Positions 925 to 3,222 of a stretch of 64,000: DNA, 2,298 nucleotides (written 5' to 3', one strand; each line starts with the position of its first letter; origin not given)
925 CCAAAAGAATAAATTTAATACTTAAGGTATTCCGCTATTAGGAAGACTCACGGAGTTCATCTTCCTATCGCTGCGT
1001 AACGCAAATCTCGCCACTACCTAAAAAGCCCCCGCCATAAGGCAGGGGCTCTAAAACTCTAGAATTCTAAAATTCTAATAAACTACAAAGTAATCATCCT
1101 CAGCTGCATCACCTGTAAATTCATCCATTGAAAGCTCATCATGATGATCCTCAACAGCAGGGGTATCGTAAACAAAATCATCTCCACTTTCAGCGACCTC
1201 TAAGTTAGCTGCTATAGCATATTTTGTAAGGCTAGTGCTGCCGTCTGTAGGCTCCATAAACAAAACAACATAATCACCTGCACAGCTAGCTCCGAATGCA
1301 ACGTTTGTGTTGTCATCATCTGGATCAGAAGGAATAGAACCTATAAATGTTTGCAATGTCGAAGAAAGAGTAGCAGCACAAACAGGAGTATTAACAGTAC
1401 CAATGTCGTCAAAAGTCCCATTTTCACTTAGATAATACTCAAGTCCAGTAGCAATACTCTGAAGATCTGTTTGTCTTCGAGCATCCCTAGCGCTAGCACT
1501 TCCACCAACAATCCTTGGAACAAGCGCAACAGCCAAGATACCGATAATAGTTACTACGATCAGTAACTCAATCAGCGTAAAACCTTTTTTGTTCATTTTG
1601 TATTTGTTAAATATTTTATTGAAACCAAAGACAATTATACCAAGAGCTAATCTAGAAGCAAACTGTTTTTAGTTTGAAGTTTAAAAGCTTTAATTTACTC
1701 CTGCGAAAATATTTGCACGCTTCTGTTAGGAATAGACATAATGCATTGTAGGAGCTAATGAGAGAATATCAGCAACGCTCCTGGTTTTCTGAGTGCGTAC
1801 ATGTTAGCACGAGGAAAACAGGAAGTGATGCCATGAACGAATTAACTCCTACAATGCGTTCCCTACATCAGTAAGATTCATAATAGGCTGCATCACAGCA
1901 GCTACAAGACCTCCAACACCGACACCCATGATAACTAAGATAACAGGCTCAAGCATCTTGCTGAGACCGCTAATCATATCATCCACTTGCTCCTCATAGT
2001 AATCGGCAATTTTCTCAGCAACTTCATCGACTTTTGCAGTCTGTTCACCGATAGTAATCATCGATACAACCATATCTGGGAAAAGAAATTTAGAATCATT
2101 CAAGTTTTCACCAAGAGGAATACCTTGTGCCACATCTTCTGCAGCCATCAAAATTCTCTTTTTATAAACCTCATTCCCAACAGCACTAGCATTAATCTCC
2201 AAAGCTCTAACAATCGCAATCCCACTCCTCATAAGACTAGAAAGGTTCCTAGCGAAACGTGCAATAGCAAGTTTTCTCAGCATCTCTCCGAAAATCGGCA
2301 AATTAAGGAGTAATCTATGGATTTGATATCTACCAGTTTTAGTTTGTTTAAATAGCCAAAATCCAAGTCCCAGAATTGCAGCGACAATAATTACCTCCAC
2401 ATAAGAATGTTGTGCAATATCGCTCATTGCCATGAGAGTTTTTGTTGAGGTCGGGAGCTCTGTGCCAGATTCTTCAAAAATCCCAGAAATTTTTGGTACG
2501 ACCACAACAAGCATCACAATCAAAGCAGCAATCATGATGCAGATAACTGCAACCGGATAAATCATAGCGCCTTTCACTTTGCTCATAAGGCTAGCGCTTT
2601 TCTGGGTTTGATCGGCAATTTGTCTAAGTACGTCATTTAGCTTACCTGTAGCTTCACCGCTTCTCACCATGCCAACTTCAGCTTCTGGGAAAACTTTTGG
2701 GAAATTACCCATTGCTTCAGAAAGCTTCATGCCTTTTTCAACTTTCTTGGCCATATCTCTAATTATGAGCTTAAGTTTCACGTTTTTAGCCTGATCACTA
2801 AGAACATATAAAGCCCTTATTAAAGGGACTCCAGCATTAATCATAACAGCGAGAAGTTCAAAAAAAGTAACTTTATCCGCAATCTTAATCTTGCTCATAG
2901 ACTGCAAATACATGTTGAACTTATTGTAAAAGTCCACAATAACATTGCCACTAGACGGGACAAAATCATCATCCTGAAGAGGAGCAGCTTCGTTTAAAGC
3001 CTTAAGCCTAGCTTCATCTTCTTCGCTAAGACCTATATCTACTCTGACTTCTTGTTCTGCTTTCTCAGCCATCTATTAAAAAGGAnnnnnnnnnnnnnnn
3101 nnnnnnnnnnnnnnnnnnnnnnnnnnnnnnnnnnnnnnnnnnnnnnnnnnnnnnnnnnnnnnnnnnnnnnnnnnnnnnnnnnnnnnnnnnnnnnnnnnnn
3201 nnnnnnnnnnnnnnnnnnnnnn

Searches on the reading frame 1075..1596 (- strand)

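Call 55: search_protein_families(library=pfam, proteins=[window:1075-1596:-], max_evalue=0.0001)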
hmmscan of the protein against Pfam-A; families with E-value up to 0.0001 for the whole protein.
window:1075-1596:- (173 aa): 1 family
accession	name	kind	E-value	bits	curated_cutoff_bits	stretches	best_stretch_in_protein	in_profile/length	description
PF07963.17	N_methyl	-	6.9e-09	35.4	21.2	1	2-25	3-26/27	Prokaryotic N-terminal methylation motif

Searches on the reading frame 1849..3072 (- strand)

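Call 55: search_protein_families(library=pfam, proteins=[window:1849-3072:-], max_evalue=0.0001)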
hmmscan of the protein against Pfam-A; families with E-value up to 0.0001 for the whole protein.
window:1849-3072:- (407 aa): 1 family
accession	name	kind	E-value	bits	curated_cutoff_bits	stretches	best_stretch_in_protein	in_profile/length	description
PF00482.28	T2SSF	-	2.9e-56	189.3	25.2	2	70-193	1-125/125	Type II secretion system (T2SS), protein F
